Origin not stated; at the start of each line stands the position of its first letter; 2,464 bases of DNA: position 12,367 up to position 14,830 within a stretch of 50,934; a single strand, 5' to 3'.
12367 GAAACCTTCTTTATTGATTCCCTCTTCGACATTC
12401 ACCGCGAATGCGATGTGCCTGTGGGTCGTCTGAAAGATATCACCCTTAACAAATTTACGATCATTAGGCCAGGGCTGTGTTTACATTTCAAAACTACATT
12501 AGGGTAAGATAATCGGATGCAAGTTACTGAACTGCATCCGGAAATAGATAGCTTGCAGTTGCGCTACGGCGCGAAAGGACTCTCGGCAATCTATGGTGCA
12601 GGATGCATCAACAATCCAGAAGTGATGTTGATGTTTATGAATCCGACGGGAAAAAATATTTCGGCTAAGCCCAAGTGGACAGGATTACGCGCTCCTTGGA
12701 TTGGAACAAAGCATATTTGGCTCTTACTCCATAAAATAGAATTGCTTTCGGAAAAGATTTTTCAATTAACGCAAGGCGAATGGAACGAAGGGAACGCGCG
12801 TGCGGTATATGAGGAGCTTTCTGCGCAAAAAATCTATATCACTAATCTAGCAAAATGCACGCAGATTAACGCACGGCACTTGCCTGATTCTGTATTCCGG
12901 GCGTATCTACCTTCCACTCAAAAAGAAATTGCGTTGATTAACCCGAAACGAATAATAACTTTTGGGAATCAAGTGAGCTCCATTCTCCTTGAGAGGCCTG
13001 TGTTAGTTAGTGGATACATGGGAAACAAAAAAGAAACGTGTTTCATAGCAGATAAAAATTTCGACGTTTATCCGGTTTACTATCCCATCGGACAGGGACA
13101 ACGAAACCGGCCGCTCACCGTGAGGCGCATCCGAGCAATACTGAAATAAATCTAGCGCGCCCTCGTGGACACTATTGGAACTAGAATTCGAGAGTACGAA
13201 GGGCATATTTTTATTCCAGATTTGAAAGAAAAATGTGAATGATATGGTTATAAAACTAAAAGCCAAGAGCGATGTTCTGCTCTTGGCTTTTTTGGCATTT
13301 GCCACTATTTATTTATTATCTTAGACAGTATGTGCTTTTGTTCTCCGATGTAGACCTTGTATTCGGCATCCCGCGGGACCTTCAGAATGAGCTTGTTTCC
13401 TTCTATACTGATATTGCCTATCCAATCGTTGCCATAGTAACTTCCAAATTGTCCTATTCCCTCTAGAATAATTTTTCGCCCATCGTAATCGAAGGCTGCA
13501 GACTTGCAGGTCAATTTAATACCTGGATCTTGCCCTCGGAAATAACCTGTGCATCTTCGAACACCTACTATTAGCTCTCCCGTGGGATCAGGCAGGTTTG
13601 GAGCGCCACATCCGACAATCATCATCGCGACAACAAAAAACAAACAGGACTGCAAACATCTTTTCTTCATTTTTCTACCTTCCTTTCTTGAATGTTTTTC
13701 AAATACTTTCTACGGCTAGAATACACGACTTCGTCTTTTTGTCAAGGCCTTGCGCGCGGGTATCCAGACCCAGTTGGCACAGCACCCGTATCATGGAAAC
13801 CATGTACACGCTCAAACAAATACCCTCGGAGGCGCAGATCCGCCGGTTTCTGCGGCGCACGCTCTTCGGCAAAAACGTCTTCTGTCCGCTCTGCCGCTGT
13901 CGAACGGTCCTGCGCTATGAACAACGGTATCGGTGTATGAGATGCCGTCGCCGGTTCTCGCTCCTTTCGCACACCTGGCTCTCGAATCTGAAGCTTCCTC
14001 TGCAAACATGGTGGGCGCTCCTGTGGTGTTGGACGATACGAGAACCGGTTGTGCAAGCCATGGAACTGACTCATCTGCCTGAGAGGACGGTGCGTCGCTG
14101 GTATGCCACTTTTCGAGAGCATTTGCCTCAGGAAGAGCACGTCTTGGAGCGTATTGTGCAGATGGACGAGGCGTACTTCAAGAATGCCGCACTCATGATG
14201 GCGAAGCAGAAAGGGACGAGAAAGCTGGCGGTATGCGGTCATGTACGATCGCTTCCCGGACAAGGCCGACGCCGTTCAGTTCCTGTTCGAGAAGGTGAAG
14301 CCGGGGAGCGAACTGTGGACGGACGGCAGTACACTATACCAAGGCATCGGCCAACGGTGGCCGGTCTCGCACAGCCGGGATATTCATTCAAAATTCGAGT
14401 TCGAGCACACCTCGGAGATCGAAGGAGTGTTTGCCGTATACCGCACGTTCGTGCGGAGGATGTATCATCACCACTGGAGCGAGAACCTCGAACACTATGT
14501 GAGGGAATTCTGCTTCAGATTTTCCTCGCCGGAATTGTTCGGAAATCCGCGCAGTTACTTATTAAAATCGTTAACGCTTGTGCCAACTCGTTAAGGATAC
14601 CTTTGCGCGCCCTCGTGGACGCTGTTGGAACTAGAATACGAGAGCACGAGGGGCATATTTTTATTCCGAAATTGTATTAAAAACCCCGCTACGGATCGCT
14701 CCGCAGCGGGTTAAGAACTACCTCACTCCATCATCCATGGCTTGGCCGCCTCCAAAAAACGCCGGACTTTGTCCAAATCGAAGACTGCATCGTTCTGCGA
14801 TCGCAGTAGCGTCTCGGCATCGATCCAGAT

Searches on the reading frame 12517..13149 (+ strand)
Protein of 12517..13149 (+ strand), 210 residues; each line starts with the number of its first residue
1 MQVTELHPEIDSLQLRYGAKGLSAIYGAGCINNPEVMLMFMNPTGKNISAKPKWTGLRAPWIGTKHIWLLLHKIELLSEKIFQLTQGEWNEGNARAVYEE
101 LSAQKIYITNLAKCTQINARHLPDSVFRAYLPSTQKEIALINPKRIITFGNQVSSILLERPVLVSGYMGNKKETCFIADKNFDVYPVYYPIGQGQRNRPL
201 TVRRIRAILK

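Call 11: search_protein_families(library=pfam, proteins=[window:12517-13149:+], max_evalue=0.001)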
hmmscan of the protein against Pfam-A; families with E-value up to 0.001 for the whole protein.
window:12517-13149:+ (210 aa): 1 family
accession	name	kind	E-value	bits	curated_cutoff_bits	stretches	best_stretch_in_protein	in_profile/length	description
PF03167.25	UDG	-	2.1e-07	31.6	24.3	1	99-197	42-125/141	Uracil DNA glycosylase superfamily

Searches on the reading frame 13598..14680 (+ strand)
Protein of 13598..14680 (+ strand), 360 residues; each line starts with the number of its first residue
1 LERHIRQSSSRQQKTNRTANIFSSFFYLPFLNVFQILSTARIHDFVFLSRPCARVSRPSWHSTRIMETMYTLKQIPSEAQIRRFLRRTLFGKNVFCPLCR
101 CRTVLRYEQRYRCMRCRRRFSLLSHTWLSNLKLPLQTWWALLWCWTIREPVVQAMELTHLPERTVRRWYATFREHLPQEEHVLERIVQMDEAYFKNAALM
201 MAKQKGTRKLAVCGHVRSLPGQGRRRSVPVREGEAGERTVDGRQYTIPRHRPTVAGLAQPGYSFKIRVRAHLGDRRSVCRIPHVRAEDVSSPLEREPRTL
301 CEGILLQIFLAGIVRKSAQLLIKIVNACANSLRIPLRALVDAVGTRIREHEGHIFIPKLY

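Call 11: search_protein_families(library=pfam, proteins=[window:13598-14680:+], max_evalue=0.001)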
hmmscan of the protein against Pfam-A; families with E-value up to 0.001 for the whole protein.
window:13598-14680:+ (360 aa): 1 family
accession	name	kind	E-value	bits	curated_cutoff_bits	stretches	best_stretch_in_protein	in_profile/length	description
PF12760.12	Zn_ribbon_IS1595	-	5.9e-06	26.6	25.4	1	76-118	1-45/46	Transposase zinc-ribbon domain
